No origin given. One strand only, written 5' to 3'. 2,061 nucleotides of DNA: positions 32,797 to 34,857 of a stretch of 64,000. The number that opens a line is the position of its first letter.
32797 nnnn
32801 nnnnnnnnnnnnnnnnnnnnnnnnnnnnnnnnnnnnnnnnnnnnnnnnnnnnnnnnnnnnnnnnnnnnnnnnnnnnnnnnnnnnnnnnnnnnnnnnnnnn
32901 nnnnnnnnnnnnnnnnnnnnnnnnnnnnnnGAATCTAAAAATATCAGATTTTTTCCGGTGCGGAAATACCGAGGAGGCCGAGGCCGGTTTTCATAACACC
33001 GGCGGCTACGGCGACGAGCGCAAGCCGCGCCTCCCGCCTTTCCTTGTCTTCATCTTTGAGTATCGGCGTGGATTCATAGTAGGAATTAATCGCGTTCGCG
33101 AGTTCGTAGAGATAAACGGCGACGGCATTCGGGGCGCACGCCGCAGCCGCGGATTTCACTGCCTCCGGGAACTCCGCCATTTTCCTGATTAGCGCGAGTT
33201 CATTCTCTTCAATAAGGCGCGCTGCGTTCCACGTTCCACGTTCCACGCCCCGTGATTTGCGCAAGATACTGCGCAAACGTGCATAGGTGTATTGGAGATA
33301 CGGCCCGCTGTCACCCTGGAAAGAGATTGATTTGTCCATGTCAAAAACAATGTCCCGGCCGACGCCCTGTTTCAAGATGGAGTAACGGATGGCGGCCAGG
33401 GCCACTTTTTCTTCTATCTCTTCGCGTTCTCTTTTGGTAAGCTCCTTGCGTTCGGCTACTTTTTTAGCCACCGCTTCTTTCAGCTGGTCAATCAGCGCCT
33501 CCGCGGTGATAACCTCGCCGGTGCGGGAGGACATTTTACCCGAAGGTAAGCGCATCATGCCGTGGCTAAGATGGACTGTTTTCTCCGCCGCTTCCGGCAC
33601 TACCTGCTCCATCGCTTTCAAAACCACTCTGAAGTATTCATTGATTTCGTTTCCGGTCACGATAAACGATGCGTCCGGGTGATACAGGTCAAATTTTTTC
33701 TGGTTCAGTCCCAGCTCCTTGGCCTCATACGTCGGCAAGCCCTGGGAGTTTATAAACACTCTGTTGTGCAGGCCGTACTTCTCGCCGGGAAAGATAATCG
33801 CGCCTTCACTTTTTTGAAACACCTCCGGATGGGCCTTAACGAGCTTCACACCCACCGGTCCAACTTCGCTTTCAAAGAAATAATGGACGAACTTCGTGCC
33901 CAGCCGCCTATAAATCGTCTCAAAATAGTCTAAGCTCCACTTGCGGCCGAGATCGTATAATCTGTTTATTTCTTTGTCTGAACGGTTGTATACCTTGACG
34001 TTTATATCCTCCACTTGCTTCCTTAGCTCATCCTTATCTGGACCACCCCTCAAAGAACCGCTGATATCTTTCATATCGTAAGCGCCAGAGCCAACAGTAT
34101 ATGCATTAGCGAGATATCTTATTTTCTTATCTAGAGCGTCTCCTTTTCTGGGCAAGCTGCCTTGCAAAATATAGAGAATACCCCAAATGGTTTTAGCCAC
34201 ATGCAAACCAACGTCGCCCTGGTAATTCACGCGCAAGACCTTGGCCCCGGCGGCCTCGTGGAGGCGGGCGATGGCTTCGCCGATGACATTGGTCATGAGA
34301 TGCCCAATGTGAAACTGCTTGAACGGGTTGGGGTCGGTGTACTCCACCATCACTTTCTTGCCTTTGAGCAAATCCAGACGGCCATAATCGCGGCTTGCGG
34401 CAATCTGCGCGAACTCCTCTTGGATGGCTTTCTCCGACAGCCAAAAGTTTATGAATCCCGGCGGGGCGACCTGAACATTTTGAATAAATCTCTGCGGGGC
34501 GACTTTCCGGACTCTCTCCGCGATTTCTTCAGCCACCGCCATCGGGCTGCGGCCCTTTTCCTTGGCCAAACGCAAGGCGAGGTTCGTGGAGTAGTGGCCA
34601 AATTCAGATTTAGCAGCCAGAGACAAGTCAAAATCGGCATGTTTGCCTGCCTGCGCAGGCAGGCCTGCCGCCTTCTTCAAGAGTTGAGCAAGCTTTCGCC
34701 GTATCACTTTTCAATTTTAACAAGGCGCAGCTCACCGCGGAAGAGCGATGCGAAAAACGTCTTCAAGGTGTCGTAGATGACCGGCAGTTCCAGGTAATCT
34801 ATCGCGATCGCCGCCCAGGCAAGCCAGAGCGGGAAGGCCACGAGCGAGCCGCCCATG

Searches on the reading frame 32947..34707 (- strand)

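Call 12: search_protein_families(library=pfam, proteins=[window:32947-34707:-], max_evalue=0.001)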
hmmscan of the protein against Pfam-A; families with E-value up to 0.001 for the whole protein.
window:32947-34707:- (587 aa): 4 families
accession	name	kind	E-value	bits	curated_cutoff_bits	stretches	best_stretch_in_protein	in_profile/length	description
PF05746.21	DALR_1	-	5.1e-33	114.1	22.3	1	471-587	1-117/117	DALR anticodon binding domain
PF00750.26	tRNA-synt_1d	-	7.5e-29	101.2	23.3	1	112-456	15-348/349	tRNA synthetases class I (R), catalytic domain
PF03485.21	Arg_tRNA_synt_N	-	1.2e-16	61.5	21.5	1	2-89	3-84/85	Arginyl tRNA synthetase N terminal domain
PF00133.28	tRNA-synt_1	-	0.00041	19.7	22.7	0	125-170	31-76/414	tRNA synthetases class I (I, L, M and V)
